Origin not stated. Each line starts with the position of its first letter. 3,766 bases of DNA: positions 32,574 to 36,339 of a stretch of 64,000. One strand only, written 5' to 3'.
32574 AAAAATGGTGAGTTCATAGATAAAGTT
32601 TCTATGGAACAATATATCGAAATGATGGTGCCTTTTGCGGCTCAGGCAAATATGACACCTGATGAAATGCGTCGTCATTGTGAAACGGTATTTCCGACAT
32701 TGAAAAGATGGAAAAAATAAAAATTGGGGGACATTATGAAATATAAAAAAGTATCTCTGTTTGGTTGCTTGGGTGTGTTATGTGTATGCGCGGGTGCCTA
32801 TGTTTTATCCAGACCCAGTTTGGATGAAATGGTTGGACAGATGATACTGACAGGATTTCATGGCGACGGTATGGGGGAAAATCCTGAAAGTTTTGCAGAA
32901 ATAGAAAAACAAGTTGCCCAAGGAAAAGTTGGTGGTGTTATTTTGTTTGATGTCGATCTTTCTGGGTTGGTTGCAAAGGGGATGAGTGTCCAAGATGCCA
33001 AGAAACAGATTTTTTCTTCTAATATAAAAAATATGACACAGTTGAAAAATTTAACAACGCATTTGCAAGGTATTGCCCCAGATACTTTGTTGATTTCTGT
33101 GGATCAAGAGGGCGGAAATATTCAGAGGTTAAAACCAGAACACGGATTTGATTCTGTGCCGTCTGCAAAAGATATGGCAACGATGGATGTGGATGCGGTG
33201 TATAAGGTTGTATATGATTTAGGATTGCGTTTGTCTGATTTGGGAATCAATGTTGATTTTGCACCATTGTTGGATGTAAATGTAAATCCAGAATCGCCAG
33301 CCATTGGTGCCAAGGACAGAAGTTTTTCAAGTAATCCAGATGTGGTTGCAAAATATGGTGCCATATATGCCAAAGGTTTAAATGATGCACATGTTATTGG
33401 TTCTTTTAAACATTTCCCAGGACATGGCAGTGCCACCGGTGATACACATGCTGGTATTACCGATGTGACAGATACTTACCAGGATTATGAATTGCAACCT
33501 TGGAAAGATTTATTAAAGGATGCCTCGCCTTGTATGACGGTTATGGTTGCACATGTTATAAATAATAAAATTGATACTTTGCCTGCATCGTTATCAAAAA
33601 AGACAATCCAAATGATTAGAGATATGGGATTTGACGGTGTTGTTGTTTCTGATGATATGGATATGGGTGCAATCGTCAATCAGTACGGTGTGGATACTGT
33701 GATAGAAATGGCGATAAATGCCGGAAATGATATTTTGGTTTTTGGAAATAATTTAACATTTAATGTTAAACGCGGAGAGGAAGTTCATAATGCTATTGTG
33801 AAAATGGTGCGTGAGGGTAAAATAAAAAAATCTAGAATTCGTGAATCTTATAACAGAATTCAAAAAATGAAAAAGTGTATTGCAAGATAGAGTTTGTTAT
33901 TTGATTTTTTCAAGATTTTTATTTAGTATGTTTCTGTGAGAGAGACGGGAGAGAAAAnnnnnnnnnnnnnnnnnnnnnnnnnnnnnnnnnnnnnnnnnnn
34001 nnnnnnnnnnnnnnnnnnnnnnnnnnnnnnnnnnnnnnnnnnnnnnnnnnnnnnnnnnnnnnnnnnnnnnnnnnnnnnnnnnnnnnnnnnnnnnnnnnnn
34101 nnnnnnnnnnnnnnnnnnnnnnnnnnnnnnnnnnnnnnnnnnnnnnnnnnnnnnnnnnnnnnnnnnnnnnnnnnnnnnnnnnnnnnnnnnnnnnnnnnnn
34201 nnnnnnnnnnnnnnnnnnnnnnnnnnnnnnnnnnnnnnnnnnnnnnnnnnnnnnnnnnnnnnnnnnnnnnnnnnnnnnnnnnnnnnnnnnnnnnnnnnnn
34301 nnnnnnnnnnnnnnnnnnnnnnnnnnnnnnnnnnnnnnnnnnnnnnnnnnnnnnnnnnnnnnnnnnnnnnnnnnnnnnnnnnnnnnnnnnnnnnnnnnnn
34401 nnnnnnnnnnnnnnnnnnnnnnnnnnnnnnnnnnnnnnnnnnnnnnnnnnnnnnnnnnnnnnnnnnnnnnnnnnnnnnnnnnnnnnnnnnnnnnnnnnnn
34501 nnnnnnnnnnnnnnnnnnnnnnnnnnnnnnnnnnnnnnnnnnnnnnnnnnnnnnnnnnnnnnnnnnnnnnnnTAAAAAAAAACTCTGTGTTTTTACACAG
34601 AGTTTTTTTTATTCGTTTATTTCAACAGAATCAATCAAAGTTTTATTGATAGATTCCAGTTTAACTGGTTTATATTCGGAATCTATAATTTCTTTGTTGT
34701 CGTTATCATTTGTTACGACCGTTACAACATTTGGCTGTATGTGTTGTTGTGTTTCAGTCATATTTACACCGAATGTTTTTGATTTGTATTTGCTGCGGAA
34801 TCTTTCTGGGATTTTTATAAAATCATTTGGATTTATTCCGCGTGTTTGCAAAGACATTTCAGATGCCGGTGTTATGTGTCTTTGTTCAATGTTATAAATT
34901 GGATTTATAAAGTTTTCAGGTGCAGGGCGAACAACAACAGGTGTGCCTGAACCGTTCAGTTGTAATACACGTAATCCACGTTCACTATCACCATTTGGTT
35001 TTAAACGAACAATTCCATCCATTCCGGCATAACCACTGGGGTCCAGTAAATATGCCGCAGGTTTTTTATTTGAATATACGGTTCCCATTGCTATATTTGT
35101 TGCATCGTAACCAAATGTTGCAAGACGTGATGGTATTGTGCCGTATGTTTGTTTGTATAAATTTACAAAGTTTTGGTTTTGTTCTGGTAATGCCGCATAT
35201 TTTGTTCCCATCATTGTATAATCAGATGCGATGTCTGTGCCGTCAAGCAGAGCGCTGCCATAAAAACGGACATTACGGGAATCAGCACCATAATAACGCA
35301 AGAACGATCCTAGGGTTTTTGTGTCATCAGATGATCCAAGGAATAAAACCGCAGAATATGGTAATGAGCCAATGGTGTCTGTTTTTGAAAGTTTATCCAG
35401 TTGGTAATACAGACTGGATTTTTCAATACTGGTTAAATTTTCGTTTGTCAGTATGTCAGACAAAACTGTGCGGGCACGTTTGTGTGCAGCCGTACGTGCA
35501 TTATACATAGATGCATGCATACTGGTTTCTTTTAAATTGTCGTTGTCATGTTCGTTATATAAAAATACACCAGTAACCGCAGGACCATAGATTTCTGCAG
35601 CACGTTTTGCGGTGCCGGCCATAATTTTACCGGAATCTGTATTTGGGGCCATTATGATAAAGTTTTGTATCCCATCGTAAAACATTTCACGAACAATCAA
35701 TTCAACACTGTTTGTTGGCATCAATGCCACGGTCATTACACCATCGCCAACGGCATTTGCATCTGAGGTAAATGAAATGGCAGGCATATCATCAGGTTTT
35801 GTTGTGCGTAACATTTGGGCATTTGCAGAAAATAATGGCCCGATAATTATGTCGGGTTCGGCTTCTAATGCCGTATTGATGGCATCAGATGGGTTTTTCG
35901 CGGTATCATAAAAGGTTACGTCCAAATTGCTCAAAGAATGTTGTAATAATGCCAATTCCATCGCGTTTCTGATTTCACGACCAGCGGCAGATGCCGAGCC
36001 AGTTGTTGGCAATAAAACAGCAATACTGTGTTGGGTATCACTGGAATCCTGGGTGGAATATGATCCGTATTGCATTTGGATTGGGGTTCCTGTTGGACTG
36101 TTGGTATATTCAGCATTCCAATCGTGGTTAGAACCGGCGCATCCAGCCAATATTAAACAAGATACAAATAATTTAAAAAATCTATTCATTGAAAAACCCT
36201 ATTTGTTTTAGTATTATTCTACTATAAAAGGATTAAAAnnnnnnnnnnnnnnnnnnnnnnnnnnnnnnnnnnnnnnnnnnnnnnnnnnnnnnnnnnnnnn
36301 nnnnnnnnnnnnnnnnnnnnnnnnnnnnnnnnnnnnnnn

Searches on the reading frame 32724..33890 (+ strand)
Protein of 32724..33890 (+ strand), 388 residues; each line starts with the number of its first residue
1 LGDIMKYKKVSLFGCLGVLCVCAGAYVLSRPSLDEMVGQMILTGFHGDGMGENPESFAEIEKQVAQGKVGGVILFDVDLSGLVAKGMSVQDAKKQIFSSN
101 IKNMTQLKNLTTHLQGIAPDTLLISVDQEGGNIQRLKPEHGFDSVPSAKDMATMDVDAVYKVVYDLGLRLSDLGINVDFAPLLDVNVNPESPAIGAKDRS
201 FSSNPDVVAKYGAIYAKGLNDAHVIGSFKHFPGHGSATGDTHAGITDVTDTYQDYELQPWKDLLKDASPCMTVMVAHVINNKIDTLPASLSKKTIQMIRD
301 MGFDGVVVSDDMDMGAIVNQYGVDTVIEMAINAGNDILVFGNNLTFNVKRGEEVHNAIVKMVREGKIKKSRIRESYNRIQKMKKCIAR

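Call 48: search_protein_families(library=pfam, proteins=[window:32724-33890:+])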
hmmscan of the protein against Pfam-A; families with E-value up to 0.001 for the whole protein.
window:32724-33890:+ (388 aa): 1 family
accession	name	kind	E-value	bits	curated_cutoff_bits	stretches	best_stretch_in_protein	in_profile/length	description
PF00933.27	Glyco_hydro_3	-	1e-59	203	27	1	33-381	2-315/316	Glycosyl hydrolase family 3 N terminal domain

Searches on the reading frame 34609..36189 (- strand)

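Call 48: search_protein_families(library=pfam, proteins=[window:34609-36189:-])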
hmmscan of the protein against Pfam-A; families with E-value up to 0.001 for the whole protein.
window:34609-36189:- (526 aa): 2 families
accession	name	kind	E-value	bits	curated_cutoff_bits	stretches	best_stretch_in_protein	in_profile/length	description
PF04348.19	LppC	-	1.9e-12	47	28.8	1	53-189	218-361/563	LppC putative lipoprotein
PF13458.12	Peripla_BP_6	-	2.7e-09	37.6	31.7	1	55-366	3-288/343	Periplasmic binding protein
